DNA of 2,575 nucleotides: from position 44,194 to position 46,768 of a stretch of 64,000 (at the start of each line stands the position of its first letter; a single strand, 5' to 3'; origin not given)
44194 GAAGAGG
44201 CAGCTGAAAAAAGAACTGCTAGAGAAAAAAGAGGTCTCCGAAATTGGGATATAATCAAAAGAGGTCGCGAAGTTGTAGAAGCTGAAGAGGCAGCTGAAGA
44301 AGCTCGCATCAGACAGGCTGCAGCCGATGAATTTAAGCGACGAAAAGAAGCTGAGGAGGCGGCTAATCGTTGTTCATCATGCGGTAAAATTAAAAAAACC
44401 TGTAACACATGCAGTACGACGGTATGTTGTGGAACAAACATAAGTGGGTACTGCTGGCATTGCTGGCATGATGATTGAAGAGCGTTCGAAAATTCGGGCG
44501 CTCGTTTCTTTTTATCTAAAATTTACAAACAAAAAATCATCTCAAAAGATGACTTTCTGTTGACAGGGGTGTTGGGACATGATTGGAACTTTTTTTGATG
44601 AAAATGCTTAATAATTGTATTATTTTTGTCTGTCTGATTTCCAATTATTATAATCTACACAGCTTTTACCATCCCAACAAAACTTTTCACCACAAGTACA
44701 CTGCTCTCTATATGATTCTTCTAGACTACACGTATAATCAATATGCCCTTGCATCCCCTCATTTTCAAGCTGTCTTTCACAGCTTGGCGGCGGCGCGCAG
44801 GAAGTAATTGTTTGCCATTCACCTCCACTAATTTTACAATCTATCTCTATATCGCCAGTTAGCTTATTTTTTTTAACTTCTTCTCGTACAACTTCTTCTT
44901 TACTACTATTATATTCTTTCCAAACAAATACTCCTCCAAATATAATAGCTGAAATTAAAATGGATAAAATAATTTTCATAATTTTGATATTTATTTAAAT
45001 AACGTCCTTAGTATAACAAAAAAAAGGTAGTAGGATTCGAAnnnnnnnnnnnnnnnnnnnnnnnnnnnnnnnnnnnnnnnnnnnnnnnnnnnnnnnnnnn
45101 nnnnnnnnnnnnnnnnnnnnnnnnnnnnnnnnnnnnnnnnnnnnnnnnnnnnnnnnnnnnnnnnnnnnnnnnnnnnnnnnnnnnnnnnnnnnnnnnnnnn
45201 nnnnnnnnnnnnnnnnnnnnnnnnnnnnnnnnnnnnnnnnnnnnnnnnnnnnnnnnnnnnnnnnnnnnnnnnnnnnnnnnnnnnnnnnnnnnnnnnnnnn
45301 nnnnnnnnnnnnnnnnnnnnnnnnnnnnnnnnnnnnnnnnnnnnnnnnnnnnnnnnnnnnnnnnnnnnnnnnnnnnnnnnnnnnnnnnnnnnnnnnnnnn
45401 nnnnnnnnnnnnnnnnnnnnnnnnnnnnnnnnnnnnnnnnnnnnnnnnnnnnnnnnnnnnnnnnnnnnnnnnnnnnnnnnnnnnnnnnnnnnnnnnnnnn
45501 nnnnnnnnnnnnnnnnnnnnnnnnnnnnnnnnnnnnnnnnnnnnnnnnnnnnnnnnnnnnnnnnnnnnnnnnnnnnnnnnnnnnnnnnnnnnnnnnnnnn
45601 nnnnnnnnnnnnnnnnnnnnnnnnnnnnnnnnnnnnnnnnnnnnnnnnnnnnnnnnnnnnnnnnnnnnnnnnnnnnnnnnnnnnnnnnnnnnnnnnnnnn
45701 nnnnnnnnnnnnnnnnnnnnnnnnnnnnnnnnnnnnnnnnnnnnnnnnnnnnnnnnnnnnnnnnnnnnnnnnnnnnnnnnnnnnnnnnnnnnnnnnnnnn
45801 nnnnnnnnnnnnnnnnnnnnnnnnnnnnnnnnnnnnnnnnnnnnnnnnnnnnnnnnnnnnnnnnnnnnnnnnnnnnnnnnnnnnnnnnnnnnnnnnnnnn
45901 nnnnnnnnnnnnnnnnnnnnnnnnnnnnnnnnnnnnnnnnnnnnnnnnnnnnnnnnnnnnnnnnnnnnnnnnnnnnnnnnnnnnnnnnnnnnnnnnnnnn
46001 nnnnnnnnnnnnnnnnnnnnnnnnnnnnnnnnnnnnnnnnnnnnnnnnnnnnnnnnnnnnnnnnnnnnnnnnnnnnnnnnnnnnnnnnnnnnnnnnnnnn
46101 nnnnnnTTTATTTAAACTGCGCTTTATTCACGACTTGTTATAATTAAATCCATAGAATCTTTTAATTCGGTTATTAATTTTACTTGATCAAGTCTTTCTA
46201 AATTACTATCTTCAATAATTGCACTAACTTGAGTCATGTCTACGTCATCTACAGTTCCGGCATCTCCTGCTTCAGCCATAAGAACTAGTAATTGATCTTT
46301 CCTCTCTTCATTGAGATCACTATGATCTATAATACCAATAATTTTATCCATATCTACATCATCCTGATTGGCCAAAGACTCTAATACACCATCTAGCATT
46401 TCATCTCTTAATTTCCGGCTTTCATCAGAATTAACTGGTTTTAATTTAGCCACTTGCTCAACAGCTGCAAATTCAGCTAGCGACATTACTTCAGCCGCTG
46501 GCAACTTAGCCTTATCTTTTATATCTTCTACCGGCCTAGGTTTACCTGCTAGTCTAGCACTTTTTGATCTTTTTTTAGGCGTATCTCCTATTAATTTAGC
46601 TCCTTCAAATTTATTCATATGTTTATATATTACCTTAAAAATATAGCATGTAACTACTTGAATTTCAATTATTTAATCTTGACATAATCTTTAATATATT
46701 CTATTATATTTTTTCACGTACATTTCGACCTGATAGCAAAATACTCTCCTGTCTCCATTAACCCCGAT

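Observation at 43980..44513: GC-rich 139-aa protein: EAEEAAE-repeat helix plus a Cys/Ser/Thr-rich C-terminal 36-mer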

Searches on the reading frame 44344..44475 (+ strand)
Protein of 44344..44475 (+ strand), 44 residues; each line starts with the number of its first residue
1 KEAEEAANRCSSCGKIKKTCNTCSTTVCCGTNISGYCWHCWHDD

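Call 55: search_solved_structures(query=window:44353-44475:+, max_evalue=10, show_alignments=3)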
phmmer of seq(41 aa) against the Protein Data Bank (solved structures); distinct sequences matched with E-value up to 10: 9.
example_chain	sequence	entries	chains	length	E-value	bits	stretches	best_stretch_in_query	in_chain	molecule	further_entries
9r8v_P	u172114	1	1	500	0.053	17.3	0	6-24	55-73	Pre-mRNA-splicing factor RBM22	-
1cfw_A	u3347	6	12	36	0.33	14.8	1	5-29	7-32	PROTEIN (DESULFOREDOXIN) | DESULFOREDOXIN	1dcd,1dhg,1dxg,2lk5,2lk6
6ywe_W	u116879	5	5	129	0.39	14.6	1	4-27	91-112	Related to ribosomal protein YmL32 (Mitochondrial),Mitochondrial ribosomal protein subunit | Mitochondrial ribosomal protein subunit L32 | Related to ribosomal 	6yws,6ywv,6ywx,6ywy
7qca_SFF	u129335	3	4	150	0.56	14.1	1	4-38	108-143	Ubiquitin/40s ribosomal protein S27a fusion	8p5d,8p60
8jpy_A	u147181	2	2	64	0.86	13.5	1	3-36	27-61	Insulinoma-associated protein 1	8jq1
6o8w_2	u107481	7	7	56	1.2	13.1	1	4-22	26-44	50S ribosomal protein L32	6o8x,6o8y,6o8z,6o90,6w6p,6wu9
7nhk_4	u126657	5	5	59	1.4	12.9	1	4-22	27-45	50S ribosomal protein L32 | 50S ribosomal protein L32-3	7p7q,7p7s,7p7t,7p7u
7p7r_4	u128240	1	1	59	1.4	12.9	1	4-22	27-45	50S ribosomal protein L32-3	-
2jz6_A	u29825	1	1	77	1.6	12.7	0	4-21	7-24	50S ribosomal protein L28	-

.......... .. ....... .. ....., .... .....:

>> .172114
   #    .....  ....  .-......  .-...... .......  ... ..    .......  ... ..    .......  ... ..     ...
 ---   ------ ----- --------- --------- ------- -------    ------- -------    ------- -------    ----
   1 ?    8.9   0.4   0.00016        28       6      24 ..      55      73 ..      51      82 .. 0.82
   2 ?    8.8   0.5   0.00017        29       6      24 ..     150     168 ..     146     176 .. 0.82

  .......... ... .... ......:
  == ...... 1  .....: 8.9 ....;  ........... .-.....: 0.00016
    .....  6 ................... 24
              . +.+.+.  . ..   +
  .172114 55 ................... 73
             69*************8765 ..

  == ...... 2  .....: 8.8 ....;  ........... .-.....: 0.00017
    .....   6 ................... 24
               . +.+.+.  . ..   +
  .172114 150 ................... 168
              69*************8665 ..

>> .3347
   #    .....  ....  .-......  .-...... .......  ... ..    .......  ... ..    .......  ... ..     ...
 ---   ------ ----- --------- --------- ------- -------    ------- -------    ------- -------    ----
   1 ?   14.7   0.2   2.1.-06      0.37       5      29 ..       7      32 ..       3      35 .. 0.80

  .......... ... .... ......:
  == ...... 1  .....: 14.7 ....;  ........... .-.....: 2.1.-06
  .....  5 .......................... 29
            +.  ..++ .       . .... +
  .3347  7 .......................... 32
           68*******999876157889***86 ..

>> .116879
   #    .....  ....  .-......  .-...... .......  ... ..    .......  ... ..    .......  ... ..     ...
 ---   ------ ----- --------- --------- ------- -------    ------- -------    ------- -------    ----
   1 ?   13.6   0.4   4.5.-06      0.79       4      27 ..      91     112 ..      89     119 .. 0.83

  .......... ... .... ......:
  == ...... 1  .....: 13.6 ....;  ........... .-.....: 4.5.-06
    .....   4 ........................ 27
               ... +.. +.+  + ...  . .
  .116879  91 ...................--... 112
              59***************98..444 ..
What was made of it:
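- On Desulforedoxin-type Fe(Cys)4: PDB E=0.33 (call 55).
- Closest known: Small zinc-ribbon and zinc-knuckle proteins. Same: The weak PDB sequence hits are to these ribbons (call 55).
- Closest known: Desulforedoxin / desulfoferrodoxin N-terminal Fe. Same: VCCG with nearly the same spacing (x14 against x15) and adjacent Cys ligands (call 55).
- Closest known: RBM22/Slt11 N-terminal zinc finger. Same: Identical C-x2-C-x6-C-x2-C spacing with a basic spacer: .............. against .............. (call 55).
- Desulforedoxin aligns CxxCG...VCCG with the query, and RBM22 has the same CxxC-x6-CxxC spacing (call 55). The best single alignment of the tail is to desulforedoxin: CxxCG-x14-VCCG in the query against CxxCG-x15-VCCG (call 55).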

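Call 56: search_protein_families(library=pfam, proteins=[window:44353-44475:+], max_evalue=1)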
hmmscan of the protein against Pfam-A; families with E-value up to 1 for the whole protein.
seq(41 aa): 0 families

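Call 60: predict_structure(protein=window:44344-44475:+)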
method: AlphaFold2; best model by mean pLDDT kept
length: 44 residues; sequences in the alignment: 1
mean_pLDDT: 59.2   pTM: 0.27
mean pLDDT of the five models: 59.2, 54.6, 48.2, 46.5, 43.5
residues with pLDDT >= 90: 0; 70-90: 1; 50-70: 38; < 50: 5
segments of 3 or more residues with pLDDT < 50: none
pLDDT, mean of each block of 10 residues (from residue 1): 57 66 64 53 50
secondary structure, 60 per line:
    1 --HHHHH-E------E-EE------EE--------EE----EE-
elements in order: H3-7

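Call 63: fold_search(model_id=the predicted structure, library=pdb)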
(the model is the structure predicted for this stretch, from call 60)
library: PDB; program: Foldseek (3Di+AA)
matches with E <= 10: 28; with E <= 0.001: 0
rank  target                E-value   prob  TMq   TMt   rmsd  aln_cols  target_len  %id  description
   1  7exm_D                1.8e+00  0.13  0.29  0.05   7.8        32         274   25  The N-terminal crystal structure of SARS-CoV-2 NSP2 (released 2021-06-16)
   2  7exm_C                3.1e+00  0.09  0.26  0.05   6.2        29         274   28  The N-terminal crystal structure of SARS-CoV-2 NSP2 (released 2021-06-16)
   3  8j3r_A                3.8e+00  0.07  0.27  0.04   5.8        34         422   24  Cryo-EM structure of the AsCas12f-HKRA-sgRNAS3-5v7-target DNA (released 2023-09-27)
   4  9hu3_F                4.6e+00  0.09  0.37  0.12   5.3        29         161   28  PR1 phage heterodimeric DNA ligase in complex with 21-mer nicked DNA containing phage nick sequence (released 2026-01-14)
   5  3cng_C                4.6e+00  0.06  0.25  0.07   9.0        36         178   19  Crystal structure of NUDIX hydrolase from Nitrosomonas europaea (released 2008-04-08)
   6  8aas_A                5.0e+00  0.11  0.39  0.11   1.2        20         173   20  Crystal structure of the Pyrococcus abyssi RPA trimerization core bound to poly-dT20 ssDNA (released 2023-05-03)
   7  8oej_D                5.0e+00  0.11  0.39  0.07   1.2        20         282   20  Extended RPA-DNA nucleoprotein filament (released 2023-05-10)
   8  8oej_A                5.0e+00  0.11  0.39  0.07   1.2        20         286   20  Extended RPA-DNA nucleoprotein filament (released 2023-05-10)
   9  7m4n_A                5.0e+00  0.01  0.19  0.10   9.5        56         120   18  Crystal structure of RBR E3 ligase RNF216 in complex with K63-linked di-ubiquitin (released 2022-01-05)
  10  5iw5_A                5.3e+00  0.10  0.41  0.09   5.2        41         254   20  Crystal structure of E. coli NudC in complex with NMN (released 2016-07-13)
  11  7m4m_B                5.3e+00  0.02  0.23  0.09   9.3        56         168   16  Crystal structure of RBR E3 ligase RNF216 with ubiquitin (released 2022-01-05)
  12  3cng_A                7.0e+00  0.04  0.25  0.07   9.1        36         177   19  Crystal structure of NUDIX hydrolase from Nitrosomonas europaea (released 2008-04-08)
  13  8f5p_B                7.5e+00  0.05  0.31  0.02   4.9        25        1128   28  Structure of Leishmania tarentolae IFT-A (state 2) (released 2022-12-21)
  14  5iw5_B                8.0e+00  0.09  0.43  0.09   3.7        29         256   24  Crystal structure of E. coli NudC in complex with NMN (released 2016-07-13)
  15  4rvz                  8.0e+00  0.04  0.32  0.04   6.4        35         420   17  Crystal structure of tRNA fluorescent labeling enzyme (released 2015-03-11)
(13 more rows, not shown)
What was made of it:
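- On Zinc ribbon / zinc-knuckle domain: Foldseek E>=1.8 on a model with pLDDT 59 (calls 60, 63).
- The non-significant Foldseek hits are largely zinc-finger or zinc-ribbon-containing proteins (call 63).
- Tried and rejected: AlphaFold of the tail alone has mean pLDDT 59, so its fold search is uninformative (calls 60, 63).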

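Call 66: search_protein_families(library=pfam, proteins=[window:44365-44475:+], max_evalue=10)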
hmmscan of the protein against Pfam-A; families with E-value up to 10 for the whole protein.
seq(37 aa): 0 families

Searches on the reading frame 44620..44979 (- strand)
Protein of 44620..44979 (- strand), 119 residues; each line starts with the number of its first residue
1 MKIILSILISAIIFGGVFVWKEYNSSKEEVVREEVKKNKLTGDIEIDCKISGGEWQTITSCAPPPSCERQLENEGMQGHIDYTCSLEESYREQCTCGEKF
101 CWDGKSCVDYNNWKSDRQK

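Call 9: search_protein_families(library=pfam, proteins=[window:44620-44976:-], max_evalue=0.001)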
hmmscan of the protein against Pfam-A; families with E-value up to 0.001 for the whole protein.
window:44620-44976:- (118 aa): 0 families

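Call 10: search_protein_families(library=ncbifam, proteins=[window:44620-44976:-], max_evalue=1)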
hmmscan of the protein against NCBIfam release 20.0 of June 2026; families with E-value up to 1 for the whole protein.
window:44620-44976:- (118 aa): 1 family
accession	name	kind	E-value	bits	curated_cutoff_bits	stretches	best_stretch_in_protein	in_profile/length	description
NF038356.1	actino_DLW39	hypoth_equivalog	0.2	11.5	24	1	6-29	4-27/38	DLW-39 family protein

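Call 11: search_protein_families(library=phrogs, proteins=[window:44620-44976:-], max_evalue=1)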
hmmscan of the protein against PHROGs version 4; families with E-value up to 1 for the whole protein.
window:44620-44976:- (118 aa): 1 family
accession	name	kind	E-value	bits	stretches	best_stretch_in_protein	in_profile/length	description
phrog_6191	-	unknown function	0.099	12.7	1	2-41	132-171/338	-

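Call 29: find_encoding_contigs(protein=window:44620-44979:-, flank=5000, max_places=10)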
Protein window:44620-44979:- (119 aa): 24 contigs read that carry it; 10 places shown.
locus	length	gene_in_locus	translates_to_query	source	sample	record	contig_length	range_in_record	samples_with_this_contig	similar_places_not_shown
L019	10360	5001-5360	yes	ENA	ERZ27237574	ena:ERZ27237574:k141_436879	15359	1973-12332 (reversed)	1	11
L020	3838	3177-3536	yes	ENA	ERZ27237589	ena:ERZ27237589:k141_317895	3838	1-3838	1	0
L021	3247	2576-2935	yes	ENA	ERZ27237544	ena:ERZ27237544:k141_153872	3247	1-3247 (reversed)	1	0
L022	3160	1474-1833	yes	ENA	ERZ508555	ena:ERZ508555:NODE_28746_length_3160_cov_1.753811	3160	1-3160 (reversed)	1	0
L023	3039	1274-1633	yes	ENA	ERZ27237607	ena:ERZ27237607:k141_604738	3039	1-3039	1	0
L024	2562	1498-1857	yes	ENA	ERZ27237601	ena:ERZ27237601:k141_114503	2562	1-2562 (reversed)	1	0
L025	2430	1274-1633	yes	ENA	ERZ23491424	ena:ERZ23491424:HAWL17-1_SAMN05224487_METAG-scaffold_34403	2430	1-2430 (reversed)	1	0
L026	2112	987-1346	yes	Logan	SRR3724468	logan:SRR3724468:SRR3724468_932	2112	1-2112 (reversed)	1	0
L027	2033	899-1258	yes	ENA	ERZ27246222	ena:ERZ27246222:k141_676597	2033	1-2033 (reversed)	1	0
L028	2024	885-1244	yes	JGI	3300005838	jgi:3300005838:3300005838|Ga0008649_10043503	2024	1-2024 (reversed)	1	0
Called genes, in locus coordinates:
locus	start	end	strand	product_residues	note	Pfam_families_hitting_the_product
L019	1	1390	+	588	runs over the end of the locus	PF01935:DUF87 (weak), PF02534:T4SS-DNA_transf (faint), PF10412:TrwB_AAD_bind, PF23477:zf_Tbcl_2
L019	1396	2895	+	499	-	PF02885:Glycos_trans_3N (weak), PF00591:Glycos_transf_3, PF07831:PYNP_C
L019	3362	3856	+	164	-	-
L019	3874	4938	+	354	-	PF03054:tRNA_Me_trans, PF20259:tRNA_Me_trans_M, PF20258:tRNA_Me_trans_C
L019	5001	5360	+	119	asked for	-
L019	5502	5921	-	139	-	-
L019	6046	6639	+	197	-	-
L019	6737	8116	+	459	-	PF13529:Peptidase_C39_2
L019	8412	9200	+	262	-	-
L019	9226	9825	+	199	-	-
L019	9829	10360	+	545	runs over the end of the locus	PF18884:TSP3_bac (weak), PF09992:NAGPA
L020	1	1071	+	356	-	?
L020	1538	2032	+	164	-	-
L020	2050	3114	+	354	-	PF03054:tRNA_Me_trans, PF20259:tRNA_Me_trans_M, PF20258:tRNA_Me_trans_C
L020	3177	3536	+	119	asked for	-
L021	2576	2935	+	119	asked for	-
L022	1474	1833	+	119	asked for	-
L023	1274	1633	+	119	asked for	-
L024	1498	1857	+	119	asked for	-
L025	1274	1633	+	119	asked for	-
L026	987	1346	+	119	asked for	-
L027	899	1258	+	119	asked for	-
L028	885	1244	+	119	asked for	-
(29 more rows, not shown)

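Call 40: find_related_loci(query=window:44620-44976:-, collection=genome_contigs, flank=6000)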
Query window:44620-44976:- (118 aa) in genome_contigs; peptide patterns used: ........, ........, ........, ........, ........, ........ (x = any residue, [..] = any of these).
122 stretches matched a pattern, but none encodes a relative of the query by tblastn (E <= 1e-3).

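Call 41: find_homologous_proteins(query=window:44620-44976:-, max_evalue=0.001)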
Query window:44620-44976:- (118 aa): 1 proteins with E <= 0.001 among 3 candidates.
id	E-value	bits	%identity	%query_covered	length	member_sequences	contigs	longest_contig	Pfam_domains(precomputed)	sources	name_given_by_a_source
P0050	7.1e-76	271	100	100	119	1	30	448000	-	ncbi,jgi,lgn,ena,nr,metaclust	ncbi:MAG: hypothetical protein HOE19_03215 [Candidatus Komeilibacteria bacterium]|jgi:hypothetical p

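Call 67: search_protein_families(library=padloc, proteins=[window:44623-44979:-], max_evalue=0.1)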
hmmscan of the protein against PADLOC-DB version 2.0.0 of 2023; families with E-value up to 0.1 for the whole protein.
window:44623-44979:- (119 aa): 0 families

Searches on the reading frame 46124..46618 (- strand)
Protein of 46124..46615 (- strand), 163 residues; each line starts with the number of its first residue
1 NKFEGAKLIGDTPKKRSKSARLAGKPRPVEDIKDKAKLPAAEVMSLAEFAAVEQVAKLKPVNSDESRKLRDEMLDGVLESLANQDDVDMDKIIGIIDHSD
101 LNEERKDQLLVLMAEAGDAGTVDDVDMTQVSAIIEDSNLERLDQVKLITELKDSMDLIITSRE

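Call 9: search_protein_families(library=pfam, proteins=[window:46124-46615:-], max_evalue=0.001)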
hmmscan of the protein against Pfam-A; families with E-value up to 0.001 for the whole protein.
window:46124-46615:- (163 aa): 0 families

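Call 10: search_protein_families(library=ncbifam, proteins=[window:46124-46615:-], max_evalue=1)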
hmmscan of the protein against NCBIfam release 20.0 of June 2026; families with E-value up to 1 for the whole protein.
window:46124-46615:- (163 aa): 1 family
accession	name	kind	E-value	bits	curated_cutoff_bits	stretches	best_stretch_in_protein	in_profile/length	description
NF038213.1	SDR_TniO_fam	equivalog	0.065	12.6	300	1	67-146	40-120/249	SDR family oxidoreductase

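Call 67: search_protein_families(library=padloc, proteins=[window:46127-46618:-], max_evalue=0.1)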
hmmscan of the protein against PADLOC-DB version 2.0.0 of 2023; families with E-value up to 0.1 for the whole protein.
window:46127-46618:- (164 aa): 0 families
